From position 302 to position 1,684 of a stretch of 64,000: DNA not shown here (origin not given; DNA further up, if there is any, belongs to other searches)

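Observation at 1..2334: cas9 is translationally coupled to an HUH/Y1 tyrosine-transposase-family gene in the cas1-cas2 slot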

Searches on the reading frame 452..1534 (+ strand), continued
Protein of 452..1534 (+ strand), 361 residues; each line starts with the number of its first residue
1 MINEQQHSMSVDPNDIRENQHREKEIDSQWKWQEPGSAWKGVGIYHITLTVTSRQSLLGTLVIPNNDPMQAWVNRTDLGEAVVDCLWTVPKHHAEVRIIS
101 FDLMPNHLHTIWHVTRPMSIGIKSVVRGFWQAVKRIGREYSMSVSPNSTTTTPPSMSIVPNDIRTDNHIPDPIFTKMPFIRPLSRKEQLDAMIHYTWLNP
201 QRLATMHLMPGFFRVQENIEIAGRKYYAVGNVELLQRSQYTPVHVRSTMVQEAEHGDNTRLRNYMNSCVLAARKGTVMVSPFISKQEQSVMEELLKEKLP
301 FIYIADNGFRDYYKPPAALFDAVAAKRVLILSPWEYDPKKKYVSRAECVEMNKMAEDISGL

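Call 33: find_homologous_proteins(query=L001:6543-10001:+)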
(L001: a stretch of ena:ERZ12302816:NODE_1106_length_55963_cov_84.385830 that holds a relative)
Query L001:6543-10001:+ (1153 aa): 5436 proteins with E <= 0.001 among 8000 candidates; the best 120 are listed.
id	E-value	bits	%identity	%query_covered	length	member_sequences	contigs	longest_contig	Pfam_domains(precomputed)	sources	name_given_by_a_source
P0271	0.0e+0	2576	97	100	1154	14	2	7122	PF13395.13,PF01844.30,PF14279.13,PF18541.8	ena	-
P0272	0.0e+0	2541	95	100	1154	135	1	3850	PF13395.13,PF01844.30,PF14279.13,PF18541.8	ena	-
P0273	0.0e+0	2540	95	100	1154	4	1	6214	PF13395.13,PF01844.30,PF14279.13,PF18541.8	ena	-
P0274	0.0e+0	2537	95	100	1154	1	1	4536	PF13395.13,PF01844.30,PF14279.13,PF18541.8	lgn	-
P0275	0.0e+0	2532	95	100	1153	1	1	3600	PF13395.13,PF01844.30,PF14279.13,PF18541.8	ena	-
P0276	0.0e+0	2530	95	100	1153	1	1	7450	PF13395.13,PF01844.30,PF14279.13,PF18541.8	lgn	-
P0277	0.0e+0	2528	95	100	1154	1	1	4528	PF13395.13,PF01844.30,PF14279.13,PF18541.8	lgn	-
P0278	0.0e+0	2528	95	100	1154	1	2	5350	PF13395.13,PF01844.30,PF14279.13,PF18541.8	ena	-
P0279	0.0e+0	2528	95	100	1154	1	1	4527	PF13395.13,PF01844.30,PF14279.13,PF18541.8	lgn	-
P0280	0.0e+0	2527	95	100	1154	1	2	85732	PF13395.13,PF01844.30,PF14279.13,PF18541.8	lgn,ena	-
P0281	0.0e+0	2526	95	100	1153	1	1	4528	PF13395.13,PF01844.30,PF14279.13,PF18541.8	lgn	-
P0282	0.0e+0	2525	95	100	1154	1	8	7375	PF13395.13,PF01844.30,PF14279.13,PF18541.8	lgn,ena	-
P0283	0.0e+0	2524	95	100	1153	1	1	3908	PF13395.13,PF01844.30,PF14279.13,PF18541.8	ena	-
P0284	0.0e+0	2524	95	100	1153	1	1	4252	PF13395.13,PF01844.30,PF14279.13,PF18541.8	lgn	-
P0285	0.0e+0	2524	95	100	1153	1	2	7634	PF13395.13,PF01844.30,PF14279.13,PF18541.8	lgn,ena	-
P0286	0.0e+0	2524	95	100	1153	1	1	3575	PF13395.13,PF01844.30,PF14279.13,PF18541.8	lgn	-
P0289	0.0e+0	2523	95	100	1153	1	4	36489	PF13395.13,PF01844.30,PF14279.13,PF18541.8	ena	-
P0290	0.0e+0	2522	95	100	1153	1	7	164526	PF13395.13,PF01844.30,PF14279.13,PF18541.8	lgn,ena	-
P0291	0.0e+0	2522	95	100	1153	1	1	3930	PF13395.13,PF01844.30,PF14279.13,PF18541.8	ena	-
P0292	0.0e+0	2521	95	100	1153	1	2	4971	PF13395.13,PF01844.30,PF14279.13,PF18541.8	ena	-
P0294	0.0e+0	2519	95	100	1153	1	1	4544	PF13395.13,PF01844.30,PF14279.13,PF18541.8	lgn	-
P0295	0.0e+0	2519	95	100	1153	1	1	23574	PF13395.13,PF01844.30,PF14279.13,PF18541.8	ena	-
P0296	0.0e+0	2519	95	100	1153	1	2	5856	PF13395.13,PF01844.30,PF14279.13,PF18541.8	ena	-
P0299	0.0e+0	2518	95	100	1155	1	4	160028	PF13395.13,PF01844.30,PF14279.13,PF18541.8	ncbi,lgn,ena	-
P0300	0.0e+0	2516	95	100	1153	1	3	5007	PF13395.13,PF01844.30,PF14279.13,PF18541.8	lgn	-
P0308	0.0e+0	2446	91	100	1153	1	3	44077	PF13395.13,PF01844.30,PF14279.13,PF18541.8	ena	-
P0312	0.0e+0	2418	91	100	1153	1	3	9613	PF13395.13,PF01844.30,PF14279.13,PF18541.8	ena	-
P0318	0.0e+0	2255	83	100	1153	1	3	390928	PF13395.13,PF01844.30,PF18541.8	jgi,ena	-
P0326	0.0e+0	2218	82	100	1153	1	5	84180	PF13395.13,PF01844.30,PF14279.13,PF18541.8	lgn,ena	-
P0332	0.0e+0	2190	81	100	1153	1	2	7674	PF13395.13,PF01844.30,PF14279.13,PF18541.8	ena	-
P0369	0.0e+0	1779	67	100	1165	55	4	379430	PF13395.13,PF01844.30,PF18541.8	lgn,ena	-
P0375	0.0e+0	1768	67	100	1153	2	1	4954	PF13395.13,PF01844.30,PF14279.13,PF18541.8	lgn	-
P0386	0.0e+0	1743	66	100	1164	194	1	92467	PF13395.13,PF18541.8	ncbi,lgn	-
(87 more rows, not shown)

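Call 34: find_encoding_contigs(protein=P0318, flank=7000, max_places=2)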
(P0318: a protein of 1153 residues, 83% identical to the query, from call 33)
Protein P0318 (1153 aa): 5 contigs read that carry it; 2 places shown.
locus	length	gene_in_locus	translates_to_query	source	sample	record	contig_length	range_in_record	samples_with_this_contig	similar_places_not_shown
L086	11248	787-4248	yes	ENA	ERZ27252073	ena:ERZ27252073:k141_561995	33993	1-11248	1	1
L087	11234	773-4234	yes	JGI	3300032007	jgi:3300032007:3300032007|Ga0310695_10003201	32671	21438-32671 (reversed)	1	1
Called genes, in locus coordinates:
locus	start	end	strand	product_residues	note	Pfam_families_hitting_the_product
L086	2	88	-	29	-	?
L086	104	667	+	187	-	PF13749:HATPase_c_4, PF13412:HTH_24 (weak)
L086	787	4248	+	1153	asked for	PF01844:HNH (weak), PF13395:HNH_4, PF18541:RuvC_III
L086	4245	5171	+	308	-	PF01867:Cas_Cas1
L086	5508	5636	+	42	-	-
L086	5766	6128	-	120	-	PF20803:PaaX_M (faint), PF09827:CRISPR_Cas2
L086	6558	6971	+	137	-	-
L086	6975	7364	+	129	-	-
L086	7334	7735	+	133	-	-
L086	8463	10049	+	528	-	PF01336:tRNA_anti-codon, PF00152:tRNA-synt_2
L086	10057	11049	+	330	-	PF01210:NAD_Gly3P_dh_N, PF03807:F420_oxidored (weak), PF07479:NAD_Gly3P_dh_C, PF20618:GPD_NAD_C_bact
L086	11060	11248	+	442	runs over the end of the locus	PF00342:PGI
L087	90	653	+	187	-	PF13749:HATPase_c_4, PF13412:HTH_24 (weak)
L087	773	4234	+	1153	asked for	PF01844:HNH (weak), PF13395:HNH_4, PF18541:RuvC_III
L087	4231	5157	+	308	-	PF01867:Cas_Cas1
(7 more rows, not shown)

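Call 35: find_encoding_contigs(protein=P0369, flank=7000, max_places=2)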
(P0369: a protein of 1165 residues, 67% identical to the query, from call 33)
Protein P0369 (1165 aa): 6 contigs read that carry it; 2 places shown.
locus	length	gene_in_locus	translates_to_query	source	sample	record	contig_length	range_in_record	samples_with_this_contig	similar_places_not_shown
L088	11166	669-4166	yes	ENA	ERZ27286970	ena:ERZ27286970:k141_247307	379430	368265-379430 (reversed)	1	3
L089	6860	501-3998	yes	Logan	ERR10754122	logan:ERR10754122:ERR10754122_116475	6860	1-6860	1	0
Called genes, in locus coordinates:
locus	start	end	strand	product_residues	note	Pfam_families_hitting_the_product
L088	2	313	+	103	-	?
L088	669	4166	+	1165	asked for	PF01844:HNH (faint), PF13395:HNH_4, PF18541:RuvC_III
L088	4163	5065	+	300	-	PF01867:Cas_Cas1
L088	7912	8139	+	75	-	-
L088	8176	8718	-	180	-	PF00210:Ferritin (faint), PF02915:Rubrerythrin, PF21349:RUBY_RBDX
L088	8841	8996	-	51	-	-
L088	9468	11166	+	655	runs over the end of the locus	PF13306:LRR_5, PF13855:LRR_8 (faint), PF13306:LRR_5, PF18998:Flg_new_2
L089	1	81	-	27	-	?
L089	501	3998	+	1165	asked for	PF01844:HNH (faint), PF13395:HNH_4, PF18541:RuvC_III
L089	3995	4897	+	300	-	PF01867:Cas_Cas1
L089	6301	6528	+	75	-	-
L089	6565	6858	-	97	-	?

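Call 36: find_encoding_contigs(protein=P0386, flank=7000, max_places=2)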
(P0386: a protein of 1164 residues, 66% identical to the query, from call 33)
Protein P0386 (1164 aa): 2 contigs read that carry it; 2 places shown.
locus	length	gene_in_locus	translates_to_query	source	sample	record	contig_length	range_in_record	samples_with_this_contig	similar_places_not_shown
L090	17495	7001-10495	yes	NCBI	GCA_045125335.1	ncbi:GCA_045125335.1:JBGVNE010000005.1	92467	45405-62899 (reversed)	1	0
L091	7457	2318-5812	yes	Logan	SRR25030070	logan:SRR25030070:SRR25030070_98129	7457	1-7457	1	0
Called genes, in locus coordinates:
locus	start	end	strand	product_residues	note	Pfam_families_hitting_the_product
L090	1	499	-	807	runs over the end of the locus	PF02190:LON_substr_bdg, PF07724:AAA_2 (faint), PF00004:AAA, PF07728:AAA_5, PF22667:Lon_lid, PF05362:Lon_C, PF13541:ChlI (weak)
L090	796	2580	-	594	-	PF01336:tRNA_anti-codon, PF00152:tRNA-synt_2, PF02938:GAD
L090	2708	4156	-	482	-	PF01212:Beta_elim_lyase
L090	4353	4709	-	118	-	-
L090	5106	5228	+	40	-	-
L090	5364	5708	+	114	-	-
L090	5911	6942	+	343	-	PF01212:Beta_elim_lyase, PF00155:Aminotran_1_2 (weak)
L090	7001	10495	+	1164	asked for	PF13395:HNH_4, PF18541:RuvC_III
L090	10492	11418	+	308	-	PF01867:Cas_Cas1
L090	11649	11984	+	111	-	PF20803:PaaX_M (weak), PF09827:CRISPR_Cas2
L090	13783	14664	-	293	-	PF02661:Fic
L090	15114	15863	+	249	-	PF02146:SIR2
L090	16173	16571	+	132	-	-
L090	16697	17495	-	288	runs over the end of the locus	PF00698:Acyl_transf_1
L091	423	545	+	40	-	-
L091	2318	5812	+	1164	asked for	PF13395:HNH_4, PF18541:RuvC_III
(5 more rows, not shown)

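Call 38: find_related_loci(query=L001:6543-10001:+, collection=metagenome_contigs, flank=6000)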
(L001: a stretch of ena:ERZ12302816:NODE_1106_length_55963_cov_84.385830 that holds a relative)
Query L001:6543-10001:+ (1153 aa) in metagenome_contigs; peptide patterns used: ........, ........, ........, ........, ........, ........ (x = any residue, [..] = any of these).
176 stretches matched a pattern; 96 encode a relative of the query (tblastn E <= 1e-3); the best 80 are kept; 79 distinct loci.
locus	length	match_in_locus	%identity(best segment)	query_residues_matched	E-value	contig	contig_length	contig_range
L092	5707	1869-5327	95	1-1153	0e+0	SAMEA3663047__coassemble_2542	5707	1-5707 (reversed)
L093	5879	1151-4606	95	1-1151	0e+0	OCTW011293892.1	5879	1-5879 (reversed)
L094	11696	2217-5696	90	1-1153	0e+0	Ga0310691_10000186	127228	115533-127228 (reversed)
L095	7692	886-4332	86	1-1153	0e+0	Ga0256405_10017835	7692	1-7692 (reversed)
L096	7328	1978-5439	83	1-1153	0e+0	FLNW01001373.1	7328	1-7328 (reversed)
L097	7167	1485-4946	83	1-1153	0e+0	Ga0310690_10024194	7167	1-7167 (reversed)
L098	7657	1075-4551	82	1-1153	0e+0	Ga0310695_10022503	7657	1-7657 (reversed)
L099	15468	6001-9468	82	1-1153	0e+0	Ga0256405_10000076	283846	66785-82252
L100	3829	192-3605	78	1-1153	0e+0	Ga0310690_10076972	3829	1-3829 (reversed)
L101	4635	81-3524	76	1-1153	0e+0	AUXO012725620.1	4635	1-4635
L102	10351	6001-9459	90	1-1152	0e+0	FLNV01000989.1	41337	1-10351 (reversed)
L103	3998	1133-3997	82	1-955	0e+0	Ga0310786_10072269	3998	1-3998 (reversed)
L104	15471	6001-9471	68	3-1148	0e+0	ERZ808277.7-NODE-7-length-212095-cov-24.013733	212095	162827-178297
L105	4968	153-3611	67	3-1150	0e+0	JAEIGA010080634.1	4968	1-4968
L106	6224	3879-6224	96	1-782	0e+0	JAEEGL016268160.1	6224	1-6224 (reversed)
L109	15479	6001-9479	89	1-1153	0e+0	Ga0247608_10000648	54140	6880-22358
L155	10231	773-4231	83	1-1153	0e+0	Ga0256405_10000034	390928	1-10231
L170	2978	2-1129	78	781-1153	0e+0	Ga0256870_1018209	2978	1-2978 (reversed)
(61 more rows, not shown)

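Call 43: find_encoding_contigs(protein=P0290, flank=6000, max_places=3)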
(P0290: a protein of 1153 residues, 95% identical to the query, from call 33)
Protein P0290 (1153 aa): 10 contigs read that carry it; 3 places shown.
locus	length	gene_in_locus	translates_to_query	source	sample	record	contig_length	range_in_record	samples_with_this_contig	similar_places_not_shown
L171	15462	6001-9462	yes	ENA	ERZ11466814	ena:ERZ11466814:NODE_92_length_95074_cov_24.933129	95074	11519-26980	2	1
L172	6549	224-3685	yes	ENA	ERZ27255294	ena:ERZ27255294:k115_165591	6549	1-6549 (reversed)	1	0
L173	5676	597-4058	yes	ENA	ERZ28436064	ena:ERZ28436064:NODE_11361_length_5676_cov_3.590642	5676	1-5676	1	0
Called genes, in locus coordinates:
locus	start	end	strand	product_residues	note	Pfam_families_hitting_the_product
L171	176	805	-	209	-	PF01596:Methyltransf_3, PF01135:PCMT, PF13578:Methyltransf_24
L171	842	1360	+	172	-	PF13404:HTH_AsnC-type, PF13412:HTH_24, PF22451:NirdL-like_HTH (faint), PF22482:AsnC_trans_reg_3 (weak), PF01037:AsnC_trans_reg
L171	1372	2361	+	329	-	PF00579:tRNA-synt_1b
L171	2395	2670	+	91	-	-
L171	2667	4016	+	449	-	-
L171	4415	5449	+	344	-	PF13310:Virulence_RhuM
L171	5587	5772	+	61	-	-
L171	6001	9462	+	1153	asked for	PF01844:HNH, PF13395:HNH_4, PF14279:HNH_5 (weak), PF18541:RuvC_III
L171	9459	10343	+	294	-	PF01867:Cas_Cas1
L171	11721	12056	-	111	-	PF09827:CRISPR_Cas2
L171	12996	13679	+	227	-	PF13424:TPR_12 (faint), PF00515:TPR_1 (faint), PF07719:TPR_2 (faint), PF13174:TPR_6 (faint), PF13176:TPR_7 (faint), PF13181:TPR_8 (faint), PF13428:TPR_14 (faint), PF13432:TPR_16, +1 more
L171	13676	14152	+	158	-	PF00885:DMRL_synthase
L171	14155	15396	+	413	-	PF00696:AA_kinase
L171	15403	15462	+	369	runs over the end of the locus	PF02588:YitT_membrane, PF10035:DUF2179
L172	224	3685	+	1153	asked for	PF01844:HNH, PF13395:HNH_4, PF14279:HNH_5 (weak), PF18541:RuvC_III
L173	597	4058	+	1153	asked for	PF01844:HNH, PF13395:HNH_4, PF14279:HNH_5 (weak), PF18541:RuvC_III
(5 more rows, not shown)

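Call 44: find_encoding_contigs(protein=P0299, flank=6000, max_places=2)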
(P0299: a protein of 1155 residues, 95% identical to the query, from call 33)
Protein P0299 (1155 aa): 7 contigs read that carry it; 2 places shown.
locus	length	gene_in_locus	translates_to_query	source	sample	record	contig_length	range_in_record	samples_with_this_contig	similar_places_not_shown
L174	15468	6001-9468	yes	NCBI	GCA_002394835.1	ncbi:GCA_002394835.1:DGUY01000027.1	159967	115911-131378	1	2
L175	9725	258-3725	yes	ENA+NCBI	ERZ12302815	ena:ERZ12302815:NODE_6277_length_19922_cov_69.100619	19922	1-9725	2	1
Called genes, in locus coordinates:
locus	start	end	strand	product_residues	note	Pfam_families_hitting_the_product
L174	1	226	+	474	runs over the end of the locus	-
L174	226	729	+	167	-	PF03061:4HBT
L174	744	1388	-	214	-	PF01135:PCMT, PF01596:Methyltransf_3, PF04989:RMNT_CmcI (weak), PF13578:Methyltransf_24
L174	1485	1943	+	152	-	PF13404:HTH_AsnC-type, PF13412:HTH_24, PF22451:NirdL-like_HTH (faint), PF01037:AsnC_trans_reg, PF22482:AsnC_trans_reg_3 (weak)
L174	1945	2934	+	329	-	PF00579:tRNA-synt_1b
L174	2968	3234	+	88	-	-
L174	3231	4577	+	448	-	-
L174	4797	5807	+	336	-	PF04383:KilA-N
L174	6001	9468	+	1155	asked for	PF01844:HNH, PF13395:HNH_4, PF14279:HNH_5 (weak), PF18541:RuvC_III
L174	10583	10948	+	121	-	-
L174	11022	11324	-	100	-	-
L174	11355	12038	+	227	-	PF09976:TPR_21 (faint), PF21545:T7SS_EccA1_N (weak), PF12895:ANAPC3 (faint), PF13424:TPR_12 (faint), PF13181:TPR_8 (faint), PF13428:TPR_14 (faint), PF14559:TPR_19 (faint), PF13432:TPR_16 (weak), +3 more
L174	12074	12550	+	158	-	PF00885:DMRL_synthase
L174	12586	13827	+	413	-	PF00696:AA_kinase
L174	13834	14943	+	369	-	PF02588:YitT_membrane, PF10035:DUF2179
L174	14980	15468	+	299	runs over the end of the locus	PF00483:NTP_transferase (weak)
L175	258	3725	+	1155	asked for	PF01844:HNH, PF13395:HNH_4, PF14279:HNH_5 (weak), PF18541:RuvC_III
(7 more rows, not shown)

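Call 45: find_encoding_contigs(protein=P0271, flank=6000, max_places=2)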
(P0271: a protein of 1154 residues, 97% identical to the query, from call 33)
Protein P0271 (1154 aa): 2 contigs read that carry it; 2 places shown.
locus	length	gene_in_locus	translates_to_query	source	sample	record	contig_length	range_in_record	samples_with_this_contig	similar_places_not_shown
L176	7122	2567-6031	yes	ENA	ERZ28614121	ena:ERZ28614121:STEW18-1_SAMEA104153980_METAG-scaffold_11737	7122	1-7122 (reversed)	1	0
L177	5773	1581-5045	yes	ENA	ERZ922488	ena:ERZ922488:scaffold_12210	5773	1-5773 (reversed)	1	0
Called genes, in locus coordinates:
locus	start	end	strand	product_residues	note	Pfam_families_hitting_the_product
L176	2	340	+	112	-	?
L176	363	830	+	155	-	PF00137:ATP-synt_C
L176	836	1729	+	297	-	PF00698:Acyl_transf_1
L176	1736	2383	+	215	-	PF00702:Hydrolase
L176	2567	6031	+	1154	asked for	PF01844:HNH, PF13395:HNH_4, PF14279:HNH_5 (weak), PF18541:RuvC_III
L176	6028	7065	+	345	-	-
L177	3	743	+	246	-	?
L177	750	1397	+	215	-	PF00702:Hydrolase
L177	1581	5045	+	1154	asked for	PF01844:HNH, PF13395:HNH_4, PF14279:HNH_5 (weak), PF18541:RuvC_III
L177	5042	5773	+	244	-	?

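Call 52: find_encoding_contigs(protein=P0018, flank=5000, max_places=2)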
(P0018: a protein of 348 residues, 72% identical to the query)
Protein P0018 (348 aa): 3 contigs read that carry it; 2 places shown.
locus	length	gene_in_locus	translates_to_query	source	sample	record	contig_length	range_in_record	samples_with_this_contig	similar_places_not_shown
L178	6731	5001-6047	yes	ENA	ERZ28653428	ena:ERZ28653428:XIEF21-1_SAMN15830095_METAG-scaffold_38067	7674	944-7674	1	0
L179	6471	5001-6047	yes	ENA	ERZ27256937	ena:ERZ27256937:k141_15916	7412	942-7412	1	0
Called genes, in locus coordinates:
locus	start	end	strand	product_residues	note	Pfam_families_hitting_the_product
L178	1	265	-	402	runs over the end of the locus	?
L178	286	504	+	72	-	-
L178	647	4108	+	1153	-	PF01844:HNH (weak), PF13395:HNH_4, PF14279:HNH_5 (weak), PF18541:RuvC_III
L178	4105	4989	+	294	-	PF01867:Cas_Cas1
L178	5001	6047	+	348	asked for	-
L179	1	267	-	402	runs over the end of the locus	?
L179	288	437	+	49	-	-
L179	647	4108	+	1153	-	PF01844:HNH (weak), PF13395:HNH_4, PF14279:HNH_5 (weak), PF18541:RuvC_III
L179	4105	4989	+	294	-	PF01867:Cas_Cas1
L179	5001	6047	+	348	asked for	-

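Call 53: find_encoding_contigs(protein=P0022, flank=5000, max_places=2)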
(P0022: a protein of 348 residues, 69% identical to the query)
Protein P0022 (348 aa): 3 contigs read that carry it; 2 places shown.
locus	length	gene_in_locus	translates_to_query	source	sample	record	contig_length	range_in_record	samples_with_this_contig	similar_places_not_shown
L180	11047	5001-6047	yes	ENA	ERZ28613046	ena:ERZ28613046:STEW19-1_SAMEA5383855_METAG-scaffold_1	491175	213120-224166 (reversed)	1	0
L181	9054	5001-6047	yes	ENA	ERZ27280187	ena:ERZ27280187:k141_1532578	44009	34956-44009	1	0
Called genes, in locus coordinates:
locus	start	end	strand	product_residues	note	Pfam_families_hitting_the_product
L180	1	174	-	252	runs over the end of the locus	-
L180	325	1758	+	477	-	PF13328:HD_4 (weak), PF04607:RelA_SpoT, PF02824:TGS, PF19296:RelA_AH (weak), PF28438:RelA_RIS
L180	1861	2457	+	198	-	PF21176:RecR_HhH, PF02132:RecR_ZnF, PF01751:Toprim, PF13662:Toprim_4, PF21175:RecR_C (weak)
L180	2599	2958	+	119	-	-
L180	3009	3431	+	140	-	-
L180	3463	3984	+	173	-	PF13302:Acetyltransf_3, PF00583:Acetyltransf_1, PF13508:Acetyltransf_7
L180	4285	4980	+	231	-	-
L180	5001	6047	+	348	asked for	-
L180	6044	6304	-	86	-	-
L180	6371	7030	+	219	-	-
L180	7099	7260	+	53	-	-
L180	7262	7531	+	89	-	PF10902:WYL_2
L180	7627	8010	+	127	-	-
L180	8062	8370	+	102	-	-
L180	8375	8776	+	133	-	-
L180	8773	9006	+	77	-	-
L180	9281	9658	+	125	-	PF18925:DUF5675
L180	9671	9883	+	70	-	-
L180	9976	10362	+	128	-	-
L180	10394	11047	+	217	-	-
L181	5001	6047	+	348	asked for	-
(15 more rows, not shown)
